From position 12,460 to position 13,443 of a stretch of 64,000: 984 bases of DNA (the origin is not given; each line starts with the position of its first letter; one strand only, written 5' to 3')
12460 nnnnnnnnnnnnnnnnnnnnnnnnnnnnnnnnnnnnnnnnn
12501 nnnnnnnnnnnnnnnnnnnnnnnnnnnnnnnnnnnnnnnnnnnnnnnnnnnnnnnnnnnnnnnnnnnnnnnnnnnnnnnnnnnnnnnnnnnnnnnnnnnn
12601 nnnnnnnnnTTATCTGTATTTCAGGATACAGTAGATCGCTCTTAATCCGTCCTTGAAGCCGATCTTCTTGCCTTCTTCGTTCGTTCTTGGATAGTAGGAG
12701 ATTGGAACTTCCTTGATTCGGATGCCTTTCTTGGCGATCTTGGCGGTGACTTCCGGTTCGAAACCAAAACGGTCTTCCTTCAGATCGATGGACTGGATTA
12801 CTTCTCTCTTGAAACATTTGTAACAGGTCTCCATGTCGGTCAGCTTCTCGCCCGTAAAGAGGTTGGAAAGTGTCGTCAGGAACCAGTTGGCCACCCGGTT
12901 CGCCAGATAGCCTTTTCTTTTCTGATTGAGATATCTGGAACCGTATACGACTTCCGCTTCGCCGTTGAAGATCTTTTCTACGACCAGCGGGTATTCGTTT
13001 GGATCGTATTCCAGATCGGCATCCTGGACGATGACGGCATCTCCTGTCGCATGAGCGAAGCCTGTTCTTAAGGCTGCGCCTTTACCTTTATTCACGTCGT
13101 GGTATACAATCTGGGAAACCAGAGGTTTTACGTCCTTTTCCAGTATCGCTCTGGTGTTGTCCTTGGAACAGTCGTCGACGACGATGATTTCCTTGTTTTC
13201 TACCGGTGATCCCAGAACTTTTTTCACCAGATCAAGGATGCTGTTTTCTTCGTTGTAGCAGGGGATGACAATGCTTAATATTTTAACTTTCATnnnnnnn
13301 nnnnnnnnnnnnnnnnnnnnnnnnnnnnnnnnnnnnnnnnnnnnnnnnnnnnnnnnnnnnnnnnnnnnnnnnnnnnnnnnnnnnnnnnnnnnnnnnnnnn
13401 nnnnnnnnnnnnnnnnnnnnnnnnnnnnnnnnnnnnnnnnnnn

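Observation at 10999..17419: Arn-like module built on UDP-xylose: Ugd, UXS, a DPM1-type GT2 and two polytopic membrane proteins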

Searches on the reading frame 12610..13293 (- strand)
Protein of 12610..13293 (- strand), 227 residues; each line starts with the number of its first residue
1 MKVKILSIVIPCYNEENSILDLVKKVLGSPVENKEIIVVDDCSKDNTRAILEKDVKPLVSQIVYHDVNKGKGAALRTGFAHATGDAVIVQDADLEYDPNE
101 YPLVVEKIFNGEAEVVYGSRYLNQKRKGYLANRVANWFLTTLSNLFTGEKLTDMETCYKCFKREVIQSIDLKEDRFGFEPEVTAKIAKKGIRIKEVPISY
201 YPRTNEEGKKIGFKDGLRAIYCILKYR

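Call 5: search_protein_families(library=pfam, proteins=[window:12610-13293:-], max_evalue=0.01)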
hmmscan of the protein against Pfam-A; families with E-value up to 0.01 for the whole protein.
window:12610-13293:- (227 aa): 3 families
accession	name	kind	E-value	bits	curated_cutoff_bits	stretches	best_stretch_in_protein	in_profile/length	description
PF00535.33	Glycos_transf_2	-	1.8e-37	129.3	23.3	1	7-168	1-166/168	Glycosyl transferase family 2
PF13641.12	Glyco_tranf_2_3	-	7.9e-08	33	27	1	6-149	3-155/230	Glycosyltransferase like family 2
PF10111.15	Glyco_tranf_2_2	-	9.3e-06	25.8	27.3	1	7-130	1-134/276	Glycosyltransferase like family 2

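Call 6: search_protein_families(library=ncbifam, proteins=[window:12610-13293:-], max_evalue=0.01)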
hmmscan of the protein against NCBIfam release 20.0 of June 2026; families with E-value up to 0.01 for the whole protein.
window:12610-13293:- (227 aa): 26 families (the best 25 are shown)
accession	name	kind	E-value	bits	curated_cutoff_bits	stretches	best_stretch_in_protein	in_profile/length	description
TIGR04182.1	glyco_TIGR04182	equivalog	5.5e-36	124.5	325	1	7-225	3-216/293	S-layer glycoprotein N-glycosyltransferase AglJ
NF007986.1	PRK10714.1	equivalog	3.3e-24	85.5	529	1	2-194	4-197/316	undecaprenyl-phosphate 4-deoxy-4-formamido-L-arabinose transferase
NF041391.1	DPhHxTase_Halo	equivalog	7.5e-20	70.8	375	1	12-207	3-190/213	dolichyl-phosphate hexose transferase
NF058614.1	PPMAGASynPpgS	equivalog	1e-19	70.8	370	1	8-199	4-195/226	polyprenyl-phospho-N-acetylgalactosaminyl synthase PpgS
TIGR03937.1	PgaC_IcaA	equivalog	5.7e-19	68.3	422.3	1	3-108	44-150/407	poly-beta-1,6-N-acetyl-D-glucosamine synthase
NF047588.1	GlcsyltransPgfSStrep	equivalog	3.3e-17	62.7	500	1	6-213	3-207/308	glycosyltransferase PgfS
TIGR04283.1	glyco_like_mftF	equivalog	7.2e-14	51.9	182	1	6-141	1-127/221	TIGR04283 family arsenosugar biosynthesis glycosyltransferase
NF007482.0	PRK10073.1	equivalog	1.4e-13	50.6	423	1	4-114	6-116/334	glycosyltransferase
NF041875.1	EPS_EpsD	equivalog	1.5e-12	47.6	370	1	6-99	1-95/325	exopolysaccharide biosynthesis glycosyltransferase EpsD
NF047683.1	TeichurnBiosyTuaG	equivalog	4.7e-12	46.1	400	1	4-99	6-102/252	teichuronic acid biosynthesis protein TuaG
TIGR03965.1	mycofact_glyco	equivalog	1.3e-10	40.8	280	1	6-98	76-169/467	mycofactocin biosynthesis glycosyltransferase MftF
NF010496.0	PRK13915.1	equivalog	1.4e-10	40.8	262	1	6-96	33-129/307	glucosyl-3-phosphoglycerate synthase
NF050050.1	ProtGlycPglI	equivalog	1.2e-07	31.4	500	1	5-145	3-142/306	GalNAc(5)-diNAcBac-PP-undecaprenol beta-1,3-glucosyltransferase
TIGR04017.1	WcaA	equivalog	2.9e-07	30.4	495.75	1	5-106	6-108/279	colanic acid biosynthesis glycosyltransferase WcaA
TIGR03111.1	glyc2_xrt_Gpos1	hypoth_equivalog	3.1e-07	29.5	363.95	1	6-108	51-156/439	TIGR03111 family XrtG-associated glycosyltransferase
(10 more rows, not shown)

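Call 23: search_solved_structures(query=window:12610-13293:-, max_evalue=0.00001, show_alignments=3)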
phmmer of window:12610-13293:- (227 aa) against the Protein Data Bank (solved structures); distinct sequences matched with E-value up to 0.00001: 16.
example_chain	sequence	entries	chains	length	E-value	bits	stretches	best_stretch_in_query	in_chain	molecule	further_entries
9hwj_A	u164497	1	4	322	2.6e-19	72.8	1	3-208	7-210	Undecaprenyl-phosphate 4-deoxy-4-formamido-L-arabinose transferase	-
9bhc_C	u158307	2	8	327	9.3e-19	71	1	3-204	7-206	Undecaprenyl-phosphate 4-deoxy-4-formamido-L-arabinose transferase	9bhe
8vxh_A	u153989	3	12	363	1.2e-18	70.6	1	3-204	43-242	Undecaprenyl-phosphate 4-deoxy-4-formamido-L-arabinose transferase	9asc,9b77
5mlz_A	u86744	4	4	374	4.8e-18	68.7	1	6-226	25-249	Dolichol monophosphate mannose synthase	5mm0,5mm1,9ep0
5eke_A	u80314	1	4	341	1.1e-10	44.5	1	6-178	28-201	Uncharacterized glycosyltransferase sll0501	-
5ekp_C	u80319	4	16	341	1.1e-10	44.5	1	6-178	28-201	Uncharacterized glycosyltransferase sll0501 | Glycosyltransferase sll0501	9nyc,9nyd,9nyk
9nye_A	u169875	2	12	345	1.2e-10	44.5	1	6-178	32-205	Glycosyltransferase sll0501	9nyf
2z87_A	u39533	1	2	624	2.2e-10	43.6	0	2-158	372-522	Chondroitin synthase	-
2z86_A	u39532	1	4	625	2.2e-10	43.6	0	2-158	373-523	Chondroitin synthase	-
6p61_A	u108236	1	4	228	2.5e-08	36.9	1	3-133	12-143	Glycosyltransferase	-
5hea_A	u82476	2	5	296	4.5e-08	36.1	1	4-130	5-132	Putative glycosyltransferase (GalT1)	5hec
3bcv_A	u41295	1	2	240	1.2e-07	34.7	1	6-102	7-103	Putative glycosyltransferase protein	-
6yv7_B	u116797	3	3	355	4.2e-07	32.9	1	6-96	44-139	Glycosyl transferase, family 2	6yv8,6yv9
6yv7_A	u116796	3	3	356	4.2e-07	32.9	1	6-96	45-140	Glycosyl transferase, family 2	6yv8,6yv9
5tze_C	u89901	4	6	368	1.6e-06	31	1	6-93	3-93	Glycosyl transferase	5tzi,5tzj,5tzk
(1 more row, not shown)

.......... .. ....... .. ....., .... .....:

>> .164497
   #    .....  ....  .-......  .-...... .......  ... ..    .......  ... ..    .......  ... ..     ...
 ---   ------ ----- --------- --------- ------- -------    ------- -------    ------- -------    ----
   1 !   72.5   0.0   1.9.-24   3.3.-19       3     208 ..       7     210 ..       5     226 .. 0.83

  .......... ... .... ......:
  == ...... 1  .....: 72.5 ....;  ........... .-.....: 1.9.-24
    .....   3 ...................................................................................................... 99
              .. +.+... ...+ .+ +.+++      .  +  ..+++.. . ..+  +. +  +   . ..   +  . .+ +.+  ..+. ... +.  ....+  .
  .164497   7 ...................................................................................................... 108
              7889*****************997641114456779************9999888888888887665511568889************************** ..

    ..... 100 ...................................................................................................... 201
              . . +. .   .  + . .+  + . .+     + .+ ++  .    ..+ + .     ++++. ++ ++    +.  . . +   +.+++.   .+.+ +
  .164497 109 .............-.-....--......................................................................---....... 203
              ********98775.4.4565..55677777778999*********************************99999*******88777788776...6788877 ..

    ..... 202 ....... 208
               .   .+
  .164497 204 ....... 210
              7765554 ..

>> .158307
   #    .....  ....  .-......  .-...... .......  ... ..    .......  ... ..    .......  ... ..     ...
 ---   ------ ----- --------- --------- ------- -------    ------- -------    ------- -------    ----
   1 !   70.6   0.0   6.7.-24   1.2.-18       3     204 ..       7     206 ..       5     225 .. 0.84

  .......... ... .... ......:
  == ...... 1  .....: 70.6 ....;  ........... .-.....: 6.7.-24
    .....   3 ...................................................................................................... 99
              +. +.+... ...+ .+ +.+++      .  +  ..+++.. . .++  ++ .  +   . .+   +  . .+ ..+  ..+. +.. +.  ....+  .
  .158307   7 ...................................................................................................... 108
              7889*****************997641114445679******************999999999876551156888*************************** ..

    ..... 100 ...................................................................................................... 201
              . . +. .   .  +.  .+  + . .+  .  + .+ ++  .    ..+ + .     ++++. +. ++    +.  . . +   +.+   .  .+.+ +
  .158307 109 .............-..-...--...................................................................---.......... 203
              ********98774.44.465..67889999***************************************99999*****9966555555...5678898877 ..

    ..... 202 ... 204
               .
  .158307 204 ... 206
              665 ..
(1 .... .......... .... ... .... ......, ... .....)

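Call 39: find_related_loci(query=window:12610-13293:-, collection=metagenome_contigs, flank=10000)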
Query window:12610-13293:- (227 aa) in metagenome_contigs; peptide patterns used: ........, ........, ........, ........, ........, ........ (x = any residue, [..] = any of these).
600 stretches matched a pattern (row limit reached: there are more); 552 encode a relative of the query (tblastn E <= 1e-3); the best 80 are kept; 80 distinct loci.
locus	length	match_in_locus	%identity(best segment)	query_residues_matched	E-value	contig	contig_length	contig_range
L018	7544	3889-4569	78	1-227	9e-121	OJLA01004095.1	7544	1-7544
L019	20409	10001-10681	78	1-227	2e-120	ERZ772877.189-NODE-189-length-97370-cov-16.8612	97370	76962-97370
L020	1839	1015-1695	78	1-227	1e-128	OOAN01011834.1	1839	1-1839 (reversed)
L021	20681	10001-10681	78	1-227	3e-120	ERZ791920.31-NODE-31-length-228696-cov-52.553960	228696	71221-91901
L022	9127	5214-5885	79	4-227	3e-120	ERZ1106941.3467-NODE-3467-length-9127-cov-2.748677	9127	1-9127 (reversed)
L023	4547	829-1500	78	4-227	4e-121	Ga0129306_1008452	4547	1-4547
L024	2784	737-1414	77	2-227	1e-123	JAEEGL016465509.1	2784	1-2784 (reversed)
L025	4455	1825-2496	78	4-227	6e-120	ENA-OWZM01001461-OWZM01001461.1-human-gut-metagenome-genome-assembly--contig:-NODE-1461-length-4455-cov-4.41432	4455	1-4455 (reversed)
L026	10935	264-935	75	4-227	2e-117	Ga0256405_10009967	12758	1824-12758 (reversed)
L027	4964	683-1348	77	6-227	3e-116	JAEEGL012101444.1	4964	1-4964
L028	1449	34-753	72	1-227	3e-124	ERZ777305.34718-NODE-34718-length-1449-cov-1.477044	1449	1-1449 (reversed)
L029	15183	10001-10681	73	1-227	3e-114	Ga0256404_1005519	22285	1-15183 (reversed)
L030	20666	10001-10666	74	6-227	2e-113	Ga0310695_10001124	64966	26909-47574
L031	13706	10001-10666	74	6-227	2e-113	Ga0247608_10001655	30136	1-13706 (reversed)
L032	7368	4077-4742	74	6-227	3e-113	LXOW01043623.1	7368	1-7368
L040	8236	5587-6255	70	5-227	2e-108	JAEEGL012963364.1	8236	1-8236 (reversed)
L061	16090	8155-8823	64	6-226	6e-93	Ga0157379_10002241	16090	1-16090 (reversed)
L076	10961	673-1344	61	6-226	3e-89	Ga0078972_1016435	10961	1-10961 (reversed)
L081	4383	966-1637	62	6-226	5e-89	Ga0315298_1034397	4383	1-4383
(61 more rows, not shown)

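Call 43: search_protein_families(library=pfam, proteins=[L019:10687-11100:+, L019:8160-9941:+, L019:11109-12677:+, L019:15280-17220:+, L030:10704-12653:+, L030:8398-9993:+, L081:1621-2046:+, L081:2591-4381:+, L026:3683-5794:+], max_evalue=0.01)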
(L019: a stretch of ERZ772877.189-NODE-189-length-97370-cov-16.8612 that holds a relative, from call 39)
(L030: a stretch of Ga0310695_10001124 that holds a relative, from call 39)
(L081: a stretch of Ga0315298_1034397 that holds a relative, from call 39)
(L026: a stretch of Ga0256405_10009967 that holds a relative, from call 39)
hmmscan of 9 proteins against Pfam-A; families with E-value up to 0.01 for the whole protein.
L019:10687-11100:+ (137 aa): 1 family
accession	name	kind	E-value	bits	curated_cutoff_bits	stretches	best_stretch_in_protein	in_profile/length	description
PF04138.20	GtrA_DPMS_TM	-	2.9e-21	76.3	26.1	1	15-135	2-116/117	GtrA/DPMS, transmembrane domain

L019:8160-9941:+ (593 aa): 0 families

L019:11109-12677:+ (522 aa): 0 families

L019:15280-17220:+ (646 aa): 2 families
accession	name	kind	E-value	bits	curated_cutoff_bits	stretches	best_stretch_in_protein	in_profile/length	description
PF00483.29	NTP_transferase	-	1.4e-25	90.7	21.2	1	359-643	1-241/245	Nucleotidyl transferase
PF00288.32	GHMP_kinases_N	-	9.8e-14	51.8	22.3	1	96-179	2-85/87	GHMP kinases N terminal domain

L030:10704-12653:+ (649 aa): 3 families
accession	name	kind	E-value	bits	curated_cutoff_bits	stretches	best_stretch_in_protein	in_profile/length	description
PF00483.29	NTP_transferase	-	6.6e-20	72.2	21.2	1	356-642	1-241/245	Nucleotidyl transferase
PF00288.32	GHMP_kinases_N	-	2.9e-12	47.1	22.3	1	94-177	2-85/87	GHMP kinases N terminal domain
PF10509.15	GalKase_gal_bdg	-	0.0045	17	23.1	1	7-26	12-31/49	Galactokinase galactose-binding signature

L030:8398-9993:+ (531 aa): 0 families

L081:1621-2046:+ (141 aa): 1 family
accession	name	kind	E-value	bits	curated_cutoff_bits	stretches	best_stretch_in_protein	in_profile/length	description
PF04138.20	GtrA_DPMS_TM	-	2e-19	70.4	26.1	1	17-133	1-117/117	GtrA/DPMS, transmembrane domain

L081:2591-4381:+ (597 aa): 0 families

L026:3683-5794:+ (703 aa): 0 families
